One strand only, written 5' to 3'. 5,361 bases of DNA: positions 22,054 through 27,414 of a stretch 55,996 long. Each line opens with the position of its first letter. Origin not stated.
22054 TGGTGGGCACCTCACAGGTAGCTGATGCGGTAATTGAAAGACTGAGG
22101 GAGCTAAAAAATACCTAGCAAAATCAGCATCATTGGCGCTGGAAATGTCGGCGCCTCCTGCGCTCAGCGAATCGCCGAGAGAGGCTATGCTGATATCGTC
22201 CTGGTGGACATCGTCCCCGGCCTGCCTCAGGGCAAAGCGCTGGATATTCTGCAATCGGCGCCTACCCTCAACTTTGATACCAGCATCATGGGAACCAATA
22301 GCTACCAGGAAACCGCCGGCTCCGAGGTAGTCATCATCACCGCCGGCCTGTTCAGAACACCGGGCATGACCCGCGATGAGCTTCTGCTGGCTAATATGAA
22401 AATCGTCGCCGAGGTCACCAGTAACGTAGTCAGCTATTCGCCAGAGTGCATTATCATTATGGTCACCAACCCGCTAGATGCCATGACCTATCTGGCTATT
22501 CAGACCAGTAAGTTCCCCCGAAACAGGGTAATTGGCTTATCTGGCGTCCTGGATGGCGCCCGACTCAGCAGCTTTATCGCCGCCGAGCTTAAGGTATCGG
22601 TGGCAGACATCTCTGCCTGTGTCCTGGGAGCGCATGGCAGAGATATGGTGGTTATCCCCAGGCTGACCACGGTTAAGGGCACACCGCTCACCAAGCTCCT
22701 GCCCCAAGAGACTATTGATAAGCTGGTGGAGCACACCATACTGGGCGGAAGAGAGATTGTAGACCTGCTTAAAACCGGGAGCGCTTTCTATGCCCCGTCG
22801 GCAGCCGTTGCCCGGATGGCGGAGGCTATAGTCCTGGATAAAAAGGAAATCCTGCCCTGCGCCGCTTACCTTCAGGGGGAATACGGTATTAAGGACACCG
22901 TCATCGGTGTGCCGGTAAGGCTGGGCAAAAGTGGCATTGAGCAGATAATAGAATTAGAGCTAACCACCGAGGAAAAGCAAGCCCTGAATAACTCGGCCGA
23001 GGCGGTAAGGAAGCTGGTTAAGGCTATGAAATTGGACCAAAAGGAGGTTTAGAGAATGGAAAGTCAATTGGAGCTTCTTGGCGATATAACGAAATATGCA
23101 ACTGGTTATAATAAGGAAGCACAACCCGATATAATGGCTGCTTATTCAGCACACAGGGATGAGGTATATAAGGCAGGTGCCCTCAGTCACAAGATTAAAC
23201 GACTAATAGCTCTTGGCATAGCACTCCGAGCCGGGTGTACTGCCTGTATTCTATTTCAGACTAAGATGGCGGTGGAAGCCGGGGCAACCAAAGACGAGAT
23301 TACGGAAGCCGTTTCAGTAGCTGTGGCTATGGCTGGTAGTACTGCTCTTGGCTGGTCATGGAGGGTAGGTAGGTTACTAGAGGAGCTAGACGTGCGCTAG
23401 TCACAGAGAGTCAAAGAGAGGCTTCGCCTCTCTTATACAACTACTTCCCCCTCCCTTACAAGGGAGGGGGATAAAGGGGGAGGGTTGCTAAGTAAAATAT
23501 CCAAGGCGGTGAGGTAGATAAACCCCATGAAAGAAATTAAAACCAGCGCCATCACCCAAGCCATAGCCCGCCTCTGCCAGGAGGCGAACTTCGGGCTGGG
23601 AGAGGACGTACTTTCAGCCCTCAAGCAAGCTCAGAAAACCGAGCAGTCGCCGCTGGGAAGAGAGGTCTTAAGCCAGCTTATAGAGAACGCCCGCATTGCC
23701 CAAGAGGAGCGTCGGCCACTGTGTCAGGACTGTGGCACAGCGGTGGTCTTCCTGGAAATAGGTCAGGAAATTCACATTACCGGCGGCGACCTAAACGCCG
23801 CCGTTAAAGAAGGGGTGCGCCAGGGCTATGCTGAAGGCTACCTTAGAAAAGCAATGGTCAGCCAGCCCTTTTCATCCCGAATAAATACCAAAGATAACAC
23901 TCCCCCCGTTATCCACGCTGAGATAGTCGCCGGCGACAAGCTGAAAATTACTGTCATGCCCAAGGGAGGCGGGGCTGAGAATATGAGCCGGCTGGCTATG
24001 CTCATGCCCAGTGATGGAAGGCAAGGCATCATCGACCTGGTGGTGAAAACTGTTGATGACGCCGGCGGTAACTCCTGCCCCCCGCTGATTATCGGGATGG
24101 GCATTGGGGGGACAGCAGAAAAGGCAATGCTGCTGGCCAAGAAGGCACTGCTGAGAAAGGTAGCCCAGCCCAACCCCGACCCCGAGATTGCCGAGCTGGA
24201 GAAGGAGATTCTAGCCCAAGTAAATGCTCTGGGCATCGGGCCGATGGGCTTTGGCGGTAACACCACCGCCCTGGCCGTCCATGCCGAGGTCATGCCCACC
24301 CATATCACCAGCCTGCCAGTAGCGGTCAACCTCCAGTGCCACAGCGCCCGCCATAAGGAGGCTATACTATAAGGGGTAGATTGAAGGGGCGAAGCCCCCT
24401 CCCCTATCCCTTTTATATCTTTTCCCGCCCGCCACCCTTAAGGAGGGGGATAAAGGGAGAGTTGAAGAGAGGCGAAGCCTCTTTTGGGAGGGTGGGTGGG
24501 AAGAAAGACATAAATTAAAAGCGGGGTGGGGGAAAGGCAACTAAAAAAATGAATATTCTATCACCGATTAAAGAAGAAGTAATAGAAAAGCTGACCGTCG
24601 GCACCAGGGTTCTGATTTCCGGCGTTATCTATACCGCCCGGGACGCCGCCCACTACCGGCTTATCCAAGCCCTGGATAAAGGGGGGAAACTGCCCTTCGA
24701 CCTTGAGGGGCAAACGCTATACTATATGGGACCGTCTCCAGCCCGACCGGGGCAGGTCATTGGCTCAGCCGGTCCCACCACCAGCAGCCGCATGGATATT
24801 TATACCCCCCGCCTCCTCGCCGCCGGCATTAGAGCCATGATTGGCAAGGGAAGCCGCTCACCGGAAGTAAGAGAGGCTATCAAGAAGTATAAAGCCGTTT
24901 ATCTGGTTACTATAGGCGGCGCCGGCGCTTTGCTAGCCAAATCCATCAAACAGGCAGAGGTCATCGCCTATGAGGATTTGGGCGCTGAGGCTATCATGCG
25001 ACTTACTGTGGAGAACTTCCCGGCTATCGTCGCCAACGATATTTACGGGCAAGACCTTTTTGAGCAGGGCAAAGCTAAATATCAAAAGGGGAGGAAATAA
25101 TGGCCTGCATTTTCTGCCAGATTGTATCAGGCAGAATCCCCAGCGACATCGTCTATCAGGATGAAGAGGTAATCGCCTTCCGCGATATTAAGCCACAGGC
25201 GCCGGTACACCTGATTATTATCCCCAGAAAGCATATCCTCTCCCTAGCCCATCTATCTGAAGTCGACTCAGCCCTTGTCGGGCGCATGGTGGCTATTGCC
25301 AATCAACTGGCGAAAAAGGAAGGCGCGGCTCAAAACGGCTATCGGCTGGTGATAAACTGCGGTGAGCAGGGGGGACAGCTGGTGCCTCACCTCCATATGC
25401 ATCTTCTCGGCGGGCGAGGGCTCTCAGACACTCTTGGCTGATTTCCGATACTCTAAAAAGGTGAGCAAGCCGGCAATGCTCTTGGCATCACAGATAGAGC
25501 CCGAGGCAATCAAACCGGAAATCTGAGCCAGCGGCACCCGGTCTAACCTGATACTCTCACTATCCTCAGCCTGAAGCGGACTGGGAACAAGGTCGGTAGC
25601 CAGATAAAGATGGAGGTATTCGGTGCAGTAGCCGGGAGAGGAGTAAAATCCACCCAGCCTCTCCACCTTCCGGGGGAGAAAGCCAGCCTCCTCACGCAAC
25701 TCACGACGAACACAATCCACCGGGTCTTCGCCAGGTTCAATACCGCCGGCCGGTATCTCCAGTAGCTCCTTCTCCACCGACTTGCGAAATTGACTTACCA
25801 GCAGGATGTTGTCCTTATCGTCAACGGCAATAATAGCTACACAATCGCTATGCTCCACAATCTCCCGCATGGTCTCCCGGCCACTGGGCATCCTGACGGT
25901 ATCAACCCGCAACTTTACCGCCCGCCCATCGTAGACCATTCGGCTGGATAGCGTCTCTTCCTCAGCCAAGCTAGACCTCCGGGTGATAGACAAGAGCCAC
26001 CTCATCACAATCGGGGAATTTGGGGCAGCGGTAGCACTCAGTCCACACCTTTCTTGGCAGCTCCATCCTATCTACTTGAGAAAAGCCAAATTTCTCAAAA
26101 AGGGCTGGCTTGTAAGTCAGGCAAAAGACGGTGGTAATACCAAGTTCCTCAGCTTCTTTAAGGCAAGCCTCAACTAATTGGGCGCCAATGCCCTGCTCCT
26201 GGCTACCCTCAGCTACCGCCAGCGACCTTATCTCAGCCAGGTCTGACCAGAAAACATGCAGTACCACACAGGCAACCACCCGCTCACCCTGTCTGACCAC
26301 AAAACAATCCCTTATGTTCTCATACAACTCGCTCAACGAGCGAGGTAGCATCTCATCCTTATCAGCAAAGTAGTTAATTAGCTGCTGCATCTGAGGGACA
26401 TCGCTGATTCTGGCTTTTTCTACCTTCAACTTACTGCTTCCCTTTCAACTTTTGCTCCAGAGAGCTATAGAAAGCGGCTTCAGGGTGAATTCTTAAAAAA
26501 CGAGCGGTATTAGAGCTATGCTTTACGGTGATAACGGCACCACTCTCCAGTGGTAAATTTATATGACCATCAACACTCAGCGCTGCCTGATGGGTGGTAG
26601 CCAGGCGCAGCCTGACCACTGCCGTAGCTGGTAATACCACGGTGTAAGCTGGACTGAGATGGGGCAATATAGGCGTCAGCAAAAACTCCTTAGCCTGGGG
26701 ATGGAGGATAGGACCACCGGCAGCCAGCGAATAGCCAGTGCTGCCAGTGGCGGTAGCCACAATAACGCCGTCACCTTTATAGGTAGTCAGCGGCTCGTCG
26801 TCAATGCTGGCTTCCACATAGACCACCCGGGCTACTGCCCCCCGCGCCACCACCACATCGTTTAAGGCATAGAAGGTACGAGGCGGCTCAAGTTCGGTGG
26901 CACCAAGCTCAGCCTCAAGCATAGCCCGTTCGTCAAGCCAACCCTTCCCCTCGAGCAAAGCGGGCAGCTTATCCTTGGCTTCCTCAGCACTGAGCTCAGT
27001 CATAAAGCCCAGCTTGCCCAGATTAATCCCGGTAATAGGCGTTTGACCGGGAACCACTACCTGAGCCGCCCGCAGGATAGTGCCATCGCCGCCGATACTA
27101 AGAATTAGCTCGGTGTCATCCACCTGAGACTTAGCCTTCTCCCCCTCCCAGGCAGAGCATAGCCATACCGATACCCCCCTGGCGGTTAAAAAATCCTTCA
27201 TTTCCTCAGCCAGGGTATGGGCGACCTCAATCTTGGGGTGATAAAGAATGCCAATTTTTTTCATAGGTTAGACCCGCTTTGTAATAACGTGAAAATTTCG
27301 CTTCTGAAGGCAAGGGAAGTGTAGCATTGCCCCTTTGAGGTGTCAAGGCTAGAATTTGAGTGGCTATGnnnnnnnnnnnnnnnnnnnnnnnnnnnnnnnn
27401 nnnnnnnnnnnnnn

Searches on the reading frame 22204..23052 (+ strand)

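Call 72: search_protein_families(library=pfam, proteins=[window:22204-23052:+], max_evalue=0.00001)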
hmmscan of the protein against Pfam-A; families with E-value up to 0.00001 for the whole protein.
window:22204-23052:+ (282 aa): 2 families
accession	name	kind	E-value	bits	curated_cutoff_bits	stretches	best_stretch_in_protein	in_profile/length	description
PF00056.29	Ldh_1_N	-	9.2e-28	97.5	27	1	2-111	33-141/141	lactate/malate dehydrogenase, NAD binding domain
PF02866.23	Ldh_1_C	-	4.3e-27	95.7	22.6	1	116-273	3-168/174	lactate/malate dehydrogenase, alpha/beta C-terminal domain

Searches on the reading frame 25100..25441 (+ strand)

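Call 72: search_protein_families(library=pfam, proteins=[window:25100-25441:+], max_evalue=0.00001)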
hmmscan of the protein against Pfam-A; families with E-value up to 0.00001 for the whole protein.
window:25100-25441:+ (113 aa): 2 families
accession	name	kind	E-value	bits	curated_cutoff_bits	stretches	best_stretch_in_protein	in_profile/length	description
PF01230.28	HIT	-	2.6e-28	98.9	21.5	1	12-106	3-96/98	HIT domain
PF11969.13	DcpS_C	-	6.2e-27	94.8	24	1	3-104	2-101/114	Scavenger mRNA decapping enzyme C-term binding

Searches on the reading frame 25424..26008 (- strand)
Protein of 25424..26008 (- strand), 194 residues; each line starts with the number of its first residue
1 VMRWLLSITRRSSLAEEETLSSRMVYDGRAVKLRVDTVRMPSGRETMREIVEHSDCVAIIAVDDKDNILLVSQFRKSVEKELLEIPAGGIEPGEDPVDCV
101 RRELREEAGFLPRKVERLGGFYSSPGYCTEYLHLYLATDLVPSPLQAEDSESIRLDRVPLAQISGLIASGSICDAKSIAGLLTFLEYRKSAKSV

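Call 56: search_protein_families(library=pfam, proteins=[window:25424-26008:-], max_evalue=0.001)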
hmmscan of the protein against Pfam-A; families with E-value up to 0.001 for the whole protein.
window:25424-26008:- (194 aa): 1 family
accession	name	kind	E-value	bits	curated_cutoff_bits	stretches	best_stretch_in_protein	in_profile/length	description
PF00293.34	NUDIX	-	1.3e-19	71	21.1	1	56-167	5-120/134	NUDIX domain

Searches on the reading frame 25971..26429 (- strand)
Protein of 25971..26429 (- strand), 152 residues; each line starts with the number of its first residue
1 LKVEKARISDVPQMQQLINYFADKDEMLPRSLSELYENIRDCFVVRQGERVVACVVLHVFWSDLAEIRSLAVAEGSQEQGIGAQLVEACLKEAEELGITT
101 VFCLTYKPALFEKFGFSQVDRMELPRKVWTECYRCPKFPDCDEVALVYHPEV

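Call 56: search_protein_families(library=pfam, proteins=[window:25971-26429:-], max_evalue=0.001)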
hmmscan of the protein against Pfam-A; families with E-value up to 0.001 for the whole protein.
window:25971-26429:- (152 aa): 5 families
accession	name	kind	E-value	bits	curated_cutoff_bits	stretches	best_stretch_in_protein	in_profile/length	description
PF00583.31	Acetyltransf_1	-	4.7e-14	53.1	20.7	1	23-116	16-116/116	Acetyltransferase (GNAT) family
PF13508.13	Acetyltransf_7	-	2.3e-12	47.6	27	1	41-117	4-83/84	Acetyltransferase (GNAT) domain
PF13673.13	Acetyltransf_10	-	3.9e-07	30.5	23.6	1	35-122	25-113/128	Acetyltransferase (GNAT) domain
PF13527.13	Acetyltransf_9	-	1.3e-05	25.6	25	1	3-118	2-126/127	Acetyltransferase (GNAT) domain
PF23209.2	IDM1_C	-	0.00013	22.5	33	1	42-124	35-120/140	Increased DNA methylation 1, C-terminal domain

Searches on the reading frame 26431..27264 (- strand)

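Call 56: search_protein_families(library=pfam, proteins=[window:26431-27264:-], max_evalue=0.001)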
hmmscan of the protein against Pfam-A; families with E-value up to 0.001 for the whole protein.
window:26431-27264:- (277 aa): 3 families
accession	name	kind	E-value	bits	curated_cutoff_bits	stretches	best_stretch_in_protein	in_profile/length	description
PF20143.4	NAD_kinase_C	-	4.1e-30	104.5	23.7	1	134-258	1-125/126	ATP-NAD kinase C-terminal domain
PF01513.26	NAD_kinase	-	4.2e-17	63.1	25.5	1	14-107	36-129/130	ATP-NAD kinase N-terminal domain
PF00781.29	DAGK_cat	-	0.00084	19.4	23.6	0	16-83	16-90/125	Diacylglycerol kinase catalytic domain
